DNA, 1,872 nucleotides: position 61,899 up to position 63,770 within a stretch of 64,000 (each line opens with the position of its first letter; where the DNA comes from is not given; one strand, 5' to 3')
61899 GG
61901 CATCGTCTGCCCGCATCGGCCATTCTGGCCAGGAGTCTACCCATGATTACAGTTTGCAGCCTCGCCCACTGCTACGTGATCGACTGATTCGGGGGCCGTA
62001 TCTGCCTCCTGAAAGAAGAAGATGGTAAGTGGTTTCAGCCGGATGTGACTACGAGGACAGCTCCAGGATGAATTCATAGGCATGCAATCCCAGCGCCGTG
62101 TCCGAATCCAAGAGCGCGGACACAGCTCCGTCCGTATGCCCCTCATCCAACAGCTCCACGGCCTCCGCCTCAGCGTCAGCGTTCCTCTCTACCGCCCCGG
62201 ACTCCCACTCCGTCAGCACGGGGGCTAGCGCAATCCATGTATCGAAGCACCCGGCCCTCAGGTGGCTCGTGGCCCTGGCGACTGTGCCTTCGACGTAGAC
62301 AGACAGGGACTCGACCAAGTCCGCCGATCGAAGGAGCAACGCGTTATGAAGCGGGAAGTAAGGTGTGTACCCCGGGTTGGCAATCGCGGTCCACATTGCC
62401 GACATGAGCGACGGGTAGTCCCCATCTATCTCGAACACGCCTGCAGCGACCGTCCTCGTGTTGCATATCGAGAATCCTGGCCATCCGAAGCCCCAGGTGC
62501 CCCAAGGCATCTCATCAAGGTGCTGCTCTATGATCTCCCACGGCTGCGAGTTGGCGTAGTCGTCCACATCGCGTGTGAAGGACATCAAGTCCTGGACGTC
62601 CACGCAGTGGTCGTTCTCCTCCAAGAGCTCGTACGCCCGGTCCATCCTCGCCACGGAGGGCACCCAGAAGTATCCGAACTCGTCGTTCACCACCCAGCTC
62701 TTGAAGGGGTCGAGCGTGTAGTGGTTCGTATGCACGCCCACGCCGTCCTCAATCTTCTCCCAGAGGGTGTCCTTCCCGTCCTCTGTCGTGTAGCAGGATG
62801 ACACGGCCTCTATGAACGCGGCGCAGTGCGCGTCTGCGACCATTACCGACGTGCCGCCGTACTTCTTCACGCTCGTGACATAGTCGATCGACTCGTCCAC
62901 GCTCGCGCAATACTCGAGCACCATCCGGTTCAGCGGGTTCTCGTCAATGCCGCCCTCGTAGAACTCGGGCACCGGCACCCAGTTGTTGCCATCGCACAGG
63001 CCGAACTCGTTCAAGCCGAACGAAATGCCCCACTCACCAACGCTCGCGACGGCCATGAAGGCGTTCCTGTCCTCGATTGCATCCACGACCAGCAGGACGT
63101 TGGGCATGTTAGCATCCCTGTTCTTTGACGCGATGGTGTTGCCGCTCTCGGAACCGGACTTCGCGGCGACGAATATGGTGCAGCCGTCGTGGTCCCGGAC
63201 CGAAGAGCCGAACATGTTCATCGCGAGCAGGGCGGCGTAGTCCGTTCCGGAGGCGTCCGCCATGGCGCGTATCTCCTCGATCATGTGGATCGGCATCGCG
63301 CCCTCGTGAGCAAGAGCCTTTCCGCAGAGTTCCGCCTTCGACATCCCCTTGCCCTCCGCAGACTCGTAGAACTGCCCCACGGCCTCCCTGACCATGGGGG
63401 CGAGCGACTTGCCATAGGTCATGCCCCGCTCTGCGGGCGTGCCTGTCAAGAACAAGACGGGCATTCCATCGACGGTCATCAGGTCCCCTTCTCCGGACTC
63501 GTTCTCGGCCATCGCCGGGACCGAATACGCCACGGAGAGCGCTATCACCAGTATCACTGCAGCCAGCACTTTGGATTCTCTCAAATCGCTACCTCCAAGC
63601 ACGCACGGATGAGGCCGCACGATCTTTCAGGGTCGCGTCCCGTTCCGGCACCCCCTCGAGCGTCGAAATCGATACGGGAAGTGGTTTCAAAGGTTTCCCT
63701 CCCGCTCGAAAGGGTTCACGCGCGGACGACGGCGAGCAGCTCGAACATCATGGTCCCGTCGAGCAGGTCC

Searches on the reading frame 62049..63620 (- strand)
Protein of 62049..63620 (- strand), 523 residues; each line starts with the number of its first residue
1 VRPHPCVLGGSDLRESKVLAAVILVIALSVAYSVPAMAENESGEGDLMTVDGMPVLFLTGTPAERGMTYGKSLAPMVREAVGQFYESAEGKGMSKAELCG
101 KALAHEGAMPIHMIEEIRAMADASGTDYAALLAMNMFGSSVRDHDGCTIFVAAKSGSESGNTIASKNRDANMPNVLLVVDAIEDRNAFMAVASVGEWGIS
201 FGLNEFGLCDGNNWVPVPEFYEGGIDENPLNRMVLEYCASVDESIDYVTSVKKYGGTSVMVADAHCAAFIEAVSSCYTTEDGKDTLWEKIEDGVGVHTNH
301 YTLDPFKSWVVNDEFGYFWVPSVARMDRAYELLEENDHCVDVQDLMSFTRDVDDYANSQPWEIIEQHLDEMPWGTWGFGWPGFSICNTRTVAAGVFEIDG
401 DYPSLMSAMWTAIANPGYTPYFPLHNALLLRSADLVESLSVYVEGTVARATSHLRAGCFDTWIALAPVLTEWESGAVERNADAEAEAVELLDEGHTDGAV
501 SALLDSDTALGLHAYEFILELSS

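Call 11: search_protein_families(library=pfam, proteins=[window:62049-63620:-], max_evalue=0.001)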
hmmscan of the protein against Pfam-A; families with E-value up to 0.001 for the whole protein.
window:62049-63620:- (523 aa): 1 family
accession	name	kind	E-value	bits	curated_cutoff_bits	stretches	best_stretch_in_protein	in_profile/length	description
PF03417.21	AAT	-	1.5e-12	48.2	23.2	1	161-354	6-186/225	Acyl-coenzyme A:6-aminopenicillanic acid acyl-transferase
